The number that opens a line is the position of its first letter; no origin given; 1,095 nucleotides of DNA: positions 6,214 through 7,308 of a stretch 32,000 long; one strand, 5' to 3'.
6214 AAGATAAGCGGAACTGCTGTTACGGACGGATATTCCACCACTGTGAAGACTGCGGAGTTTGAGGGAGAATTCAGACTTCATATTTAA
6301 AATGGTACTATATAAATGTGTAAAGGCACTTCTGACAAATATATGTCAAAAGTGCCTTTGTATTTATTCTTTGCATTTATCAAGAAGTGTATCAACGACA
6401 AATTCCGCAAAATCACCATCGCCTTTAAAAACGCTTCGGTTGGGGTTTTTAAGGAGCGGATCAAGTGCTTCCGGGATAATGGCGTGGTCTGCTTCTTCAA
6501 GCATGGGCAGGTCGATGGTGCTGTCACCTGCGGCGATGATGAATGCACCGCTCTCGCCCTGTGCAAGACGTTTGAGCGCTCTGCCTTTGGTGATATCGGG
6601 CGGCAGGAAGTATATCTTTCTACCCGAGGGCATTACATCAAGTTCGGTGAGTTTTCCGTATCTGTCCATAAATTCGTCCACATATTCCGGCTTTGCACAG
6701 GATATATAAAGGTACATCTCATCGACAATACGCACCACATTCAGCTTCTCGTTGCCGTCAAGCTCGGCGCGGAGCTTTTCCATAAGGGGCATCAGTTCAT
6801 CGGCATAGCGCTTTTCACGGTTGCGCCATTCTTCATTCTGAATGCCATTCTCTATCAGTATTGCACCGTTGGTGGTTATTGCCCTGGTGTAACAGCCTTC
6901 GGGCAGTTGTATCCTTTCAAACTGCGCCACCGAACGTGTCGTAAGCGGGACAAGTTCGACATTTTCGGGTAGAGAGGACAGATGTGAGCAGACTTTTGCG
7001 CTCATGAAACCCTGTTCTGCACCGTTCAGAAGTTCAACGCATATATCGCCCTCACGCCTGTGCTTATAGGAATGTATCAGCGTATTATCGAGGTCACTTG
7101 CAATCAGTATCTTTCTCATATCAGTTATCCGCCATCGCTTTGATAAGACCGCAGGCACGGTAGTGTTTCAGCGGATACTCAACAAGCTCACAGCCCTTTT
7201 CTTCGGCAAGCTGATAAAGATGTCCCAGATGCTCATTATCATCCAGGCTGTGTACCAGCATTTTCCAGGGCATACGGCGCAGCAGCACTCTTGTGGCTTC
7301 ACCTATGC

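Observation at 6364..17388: Compact Ter/TelA-type stress or defence operon with a reduced 'nucleoside-like metabolite' module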

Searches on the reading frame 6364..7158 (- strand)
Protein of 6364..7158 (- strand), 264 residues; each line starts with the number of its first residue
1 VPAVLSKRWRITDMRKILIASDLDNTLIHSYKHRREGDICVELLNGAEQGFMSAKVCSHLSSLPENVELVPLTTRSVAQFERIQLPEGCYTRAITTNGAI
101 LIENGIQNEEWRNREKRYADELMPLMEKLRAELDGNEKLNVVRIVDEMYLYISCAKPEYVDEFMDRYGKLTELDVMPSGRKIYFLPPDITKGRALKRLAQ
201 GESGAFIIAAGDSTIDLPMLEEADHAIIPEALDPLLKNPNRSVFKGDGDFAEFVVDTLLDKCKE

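Call 3: search_protein_families(library=pfam, proteins=[window:6364-7158:-], max_evalue=0.01)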
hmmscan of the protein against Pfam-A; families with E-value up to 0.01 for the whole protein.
window:6364-7158:- (264 aa): 1 family
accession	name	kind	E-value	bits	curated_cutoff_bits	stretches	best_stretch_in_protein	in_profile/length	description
PF08282.18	Hydrolase_3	-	7.9e-08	32.8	20.9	1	153-227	147-226/255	haloacid dehalogenase-like hydrolase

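Call 4: search_protein_families(library=ncbifam, proteins=[window:6364-7158:-], max_evalue=0.01)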
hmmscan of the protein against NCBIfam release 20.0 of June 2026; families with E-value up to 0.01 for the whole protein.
window:6364-7158:- (264 aa): 14 families
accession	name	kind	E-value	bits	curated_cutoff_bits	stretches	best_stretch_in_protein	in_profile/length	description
TIGR00099.1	Cof-subfamily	subfamily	3.2e-11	43.3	137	1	146-240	140-240/256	Cof-type HAD-IIB family hydrolase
TIGR01486.1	HAD-SF-IIB-MPGP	subfamily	1.5e-10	40.9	164.75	1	169-228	156-219/257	mannosyl-3-phosphoglycerate phosphatase family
NF001217.0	PRK00192.1-4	equivalog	2.9e-10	40.1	373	1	169-229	161-224/265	mannosyl-3-phosphoglycerate phosphatase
TIGR01484.1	HAD-SF-IIB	subfamily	3.3e-09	37.1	41.8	1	18-228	1-220/221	HAD-IIB family hydrolase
TIGR01482.1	SPP-subfamily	subfamily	1.5e-07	31.3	107.15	1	20-237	2-198/225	sucrose-phosphate phosphatase subfamily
TIGR01487.1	Pglycolate_arch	equivalog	2.2e-06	27.7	122.75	1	94-237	55-196/215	phosphoglycolate phosphatase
TIGR02463.1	MPGP_rel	hypoth_equivalog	4.1e-06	26.7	282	0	173-228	157-214/216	mannosyl-3-phosphoglycerate phosphatase-related protein YedP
TIGR02461.1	osmo_MPG_phos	equivalog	1.2e-05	25.5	244.35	1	155-228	150-225/227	mannosyl-3-phosphoglycerate phosphatase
NF001215.0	PRK00192.1-1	equivalog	0.00055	19.2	488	1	146-233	136-226/265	mannosyl-3-phosphoglycerate phosphatase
NF045966.1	YcsE_rel_Pase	equivalog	0.0018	17.8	220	1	171-237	171-240/265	YcsE-related riboflavin metabolism phosphatase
NF002245.0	PRK01158.1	equivalog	0.0024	17.2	198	1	93-241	63-210/233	phosphoglycolate phosphatase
TIGR02251.1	HIF-SF_euk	subfamily_domain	0.0029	17.4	139.15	0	21-39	6-27/168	dullard-like phosphatase domain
TIGR01488.1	HAD-SF-IB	subfamily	0.0032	17.4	45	0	190-222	142-176/177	HAD-IB family phosphatase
NF001218.0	PRK00192.1-5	equivalog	0.0078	15.9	362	0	186-228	186-233/275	mannosyl-3-phosphoglycerate phosphatase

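Call 18: search_protein_families(library=padloc, proteins=[window:6364-7158:-], max_evalue=0.01)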
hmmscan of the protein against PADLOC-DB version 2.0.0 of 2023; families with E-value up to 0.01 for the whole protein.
window:6364-7158:- (264 aa): 0 families

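Call 82: search_protein_families(library=phrogs, proteins=[window:6364-7119:-], max_evalue=0.00001)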
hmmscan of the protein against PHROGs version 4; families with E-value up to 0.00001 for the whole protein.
window:6364-7119:- (251 aa): 0 families
